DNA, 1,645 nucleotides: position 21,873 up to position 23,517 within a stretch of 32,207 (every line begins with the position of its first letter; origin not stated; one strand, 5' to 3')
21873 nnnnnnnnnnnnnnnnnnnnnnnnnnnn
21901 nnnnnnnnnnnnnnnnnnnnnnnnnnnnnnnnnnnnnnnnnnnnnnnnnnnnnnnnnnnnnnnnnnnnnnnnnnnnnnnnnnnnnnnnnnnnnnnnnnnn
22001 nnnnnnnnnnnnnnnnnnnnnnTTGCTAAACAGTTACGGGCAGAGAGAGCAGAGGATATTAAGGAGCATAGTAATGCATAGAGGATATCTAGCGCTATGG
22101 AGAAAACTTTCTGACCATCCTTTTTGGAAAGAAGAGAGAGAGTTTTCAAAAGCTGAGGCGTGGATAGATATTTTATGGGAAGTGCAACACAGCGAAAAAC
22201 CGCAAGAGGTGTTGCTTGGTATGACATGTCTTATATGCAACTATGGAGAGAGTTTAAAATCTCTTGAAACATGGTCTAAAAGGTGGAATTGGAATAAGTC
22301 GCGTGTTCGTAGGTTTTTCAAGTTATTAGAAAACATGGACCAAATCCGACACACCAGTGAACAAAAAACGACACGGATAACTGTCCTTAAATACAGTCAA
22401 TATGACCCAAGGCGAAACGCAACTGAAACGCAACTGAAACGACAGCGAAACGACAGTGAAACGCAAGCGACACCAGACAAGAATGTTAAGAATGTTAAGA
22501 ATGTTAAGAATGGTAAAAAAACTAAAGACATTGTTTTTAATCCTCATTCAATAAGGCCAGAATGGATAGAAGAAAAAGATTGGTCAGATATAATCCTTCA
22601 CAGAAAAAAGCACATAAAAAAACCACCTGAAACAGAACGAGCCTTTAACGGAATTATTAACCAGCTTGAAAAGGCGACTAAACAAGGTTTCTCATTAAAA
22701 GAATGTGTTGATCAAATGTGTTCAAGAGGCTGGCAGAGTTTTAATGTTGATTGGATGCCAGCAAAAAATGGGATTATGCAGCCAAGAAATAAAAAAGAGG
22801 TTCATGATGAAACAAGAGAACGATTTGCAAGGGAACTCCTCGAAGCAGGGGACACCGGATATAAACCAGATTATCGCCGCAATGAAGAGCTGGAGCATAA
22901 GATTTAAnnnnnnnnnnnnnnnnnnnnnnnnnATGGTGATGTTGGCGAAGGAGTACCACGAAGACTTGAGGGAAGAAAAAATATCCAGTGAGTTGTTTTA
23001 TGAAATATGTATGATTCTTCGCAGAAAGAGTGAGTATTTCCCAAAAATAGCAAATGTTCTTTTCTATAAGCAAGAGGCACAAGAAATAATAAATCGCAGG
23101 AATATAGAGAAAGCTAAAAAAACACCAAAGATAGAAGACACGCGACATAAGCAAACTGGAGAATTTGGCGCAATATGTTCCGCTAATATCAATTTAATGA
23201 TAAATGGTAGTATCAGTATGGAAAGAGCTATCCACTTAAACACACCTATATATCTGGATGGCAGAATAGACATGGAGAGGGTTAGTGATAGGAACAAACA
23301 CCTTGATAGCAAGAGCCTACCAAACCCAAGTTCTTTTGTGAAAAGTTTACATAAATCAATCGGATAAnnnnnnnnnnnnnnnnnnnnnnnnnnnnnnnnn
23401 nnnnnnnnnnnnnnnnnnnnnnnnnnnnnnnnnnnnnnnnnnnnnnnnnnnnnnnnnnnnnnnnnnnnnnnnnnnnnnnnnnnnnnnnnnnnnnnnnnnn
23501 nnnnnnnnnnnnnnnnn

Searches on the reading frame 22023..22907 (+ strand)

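Call 6: search_protein_families(library=pfam, proteins=[window:22023-22907:+], max_evalue=0.01)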
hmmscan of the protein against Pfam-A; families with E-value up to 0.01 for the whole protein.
window:22023-22907:+ (294 aa): 0 families

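Call 7: search_protein_families(library=phrogs, proteins=[window:22023-22907:+], max_evalue=0.001)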
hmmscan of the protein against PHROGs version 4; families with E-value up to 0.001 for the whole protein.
window:22023-22907:+ (294 aa): 8 families
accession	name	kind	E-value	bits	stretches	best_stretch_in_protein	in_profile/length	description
phrog_678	-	DNA, RNA and nucleotide metabolism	1.7e-19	71.6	1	67-256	75-296/346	replication initiation O-like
phrog_2514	-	DNA, RNA and nucleotide metabolism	1.2e-16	61.8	1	19-168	2-152/270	DnaD-like helicase loader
phrog_6451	-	DNA, RNA and nucleotide metabolism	1.6e-14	55.3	1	125-254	120-248/272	primosomal protein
phrog_35955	-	unknown function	4.1e-11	43.8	1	38-155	19-134/285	-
phrog_18589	-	unknown function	3.8e-09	37.7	1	148-270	6-128/156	-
phrog_186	-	DNA, RNA and nucleotide metabolism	5.3e-08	33.9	1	8-168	8-151/308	DnaD-like helicase loader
phrog_428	-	DNA, RNA and nucleotide metabolism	4.3e-06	27.1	1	62-167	109-215/455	replication initiation protein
phrog_7498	-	DNA, RNA and nucleotide metabolism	3.1e-05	24.3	1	75-178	53-177/296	DnaD-like helicase loader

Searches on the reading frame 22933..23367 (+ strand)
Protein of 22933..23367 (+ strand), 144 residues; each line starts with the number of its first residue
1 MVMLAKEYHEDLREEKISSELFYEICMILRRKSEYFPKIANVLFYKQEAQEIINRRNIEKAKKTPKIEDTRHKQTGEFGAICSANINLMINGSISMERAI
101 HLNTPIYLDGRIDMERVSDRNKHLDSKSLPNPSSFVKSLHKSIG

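Call 14: find_encoding_contigs(protein=window:22933-23367:+, flank=10000, max_places=10)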
Protein window:22933-23367:+ (144 aa): 10 contigs read that carry it; 5 places shown.
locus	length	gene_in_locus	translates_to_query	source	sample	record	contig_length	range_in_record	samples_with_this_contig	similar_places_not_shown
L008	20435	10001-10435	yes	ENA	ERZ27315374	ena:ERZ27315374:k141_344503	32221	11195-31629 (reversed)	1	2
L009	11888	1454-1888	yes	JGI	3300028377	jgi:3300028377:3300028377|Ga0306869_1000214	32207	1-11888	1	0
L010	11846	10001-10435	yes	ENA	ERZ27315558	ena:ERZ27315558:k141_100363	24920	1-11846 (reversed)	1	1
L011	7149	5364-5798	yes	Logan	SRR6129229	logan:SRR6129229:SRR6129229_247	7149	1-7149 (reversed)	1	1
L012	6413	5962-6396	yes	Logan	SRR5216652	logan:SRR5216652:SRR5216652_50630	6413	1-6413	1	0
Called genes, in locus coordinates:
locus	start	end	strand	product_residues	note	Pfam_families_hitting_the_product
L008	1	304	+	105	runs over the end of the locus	-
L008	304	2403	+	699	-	-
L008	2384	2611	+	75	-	-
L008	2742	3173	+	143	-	-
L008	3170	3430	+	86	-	-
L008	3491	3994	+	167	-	-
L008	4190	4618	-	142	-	-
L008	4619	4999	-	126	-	PF08774:VRR_NUC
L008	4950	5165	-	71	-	-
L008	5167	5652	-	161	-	PF12706:Lactamase_B_2 (weak)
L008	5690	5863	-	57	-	-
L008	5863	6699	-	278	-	PF03837:RecT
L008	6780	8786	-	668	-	PF02463:SMC_N (weak), PF13476:AAA_23 (weak)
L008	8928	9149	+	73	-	-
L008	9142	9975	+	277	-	-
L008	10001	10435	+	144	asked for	-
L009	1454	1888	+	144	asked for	-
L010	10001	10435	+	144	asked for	-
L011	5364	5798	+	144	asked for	-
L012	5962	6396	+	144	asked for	-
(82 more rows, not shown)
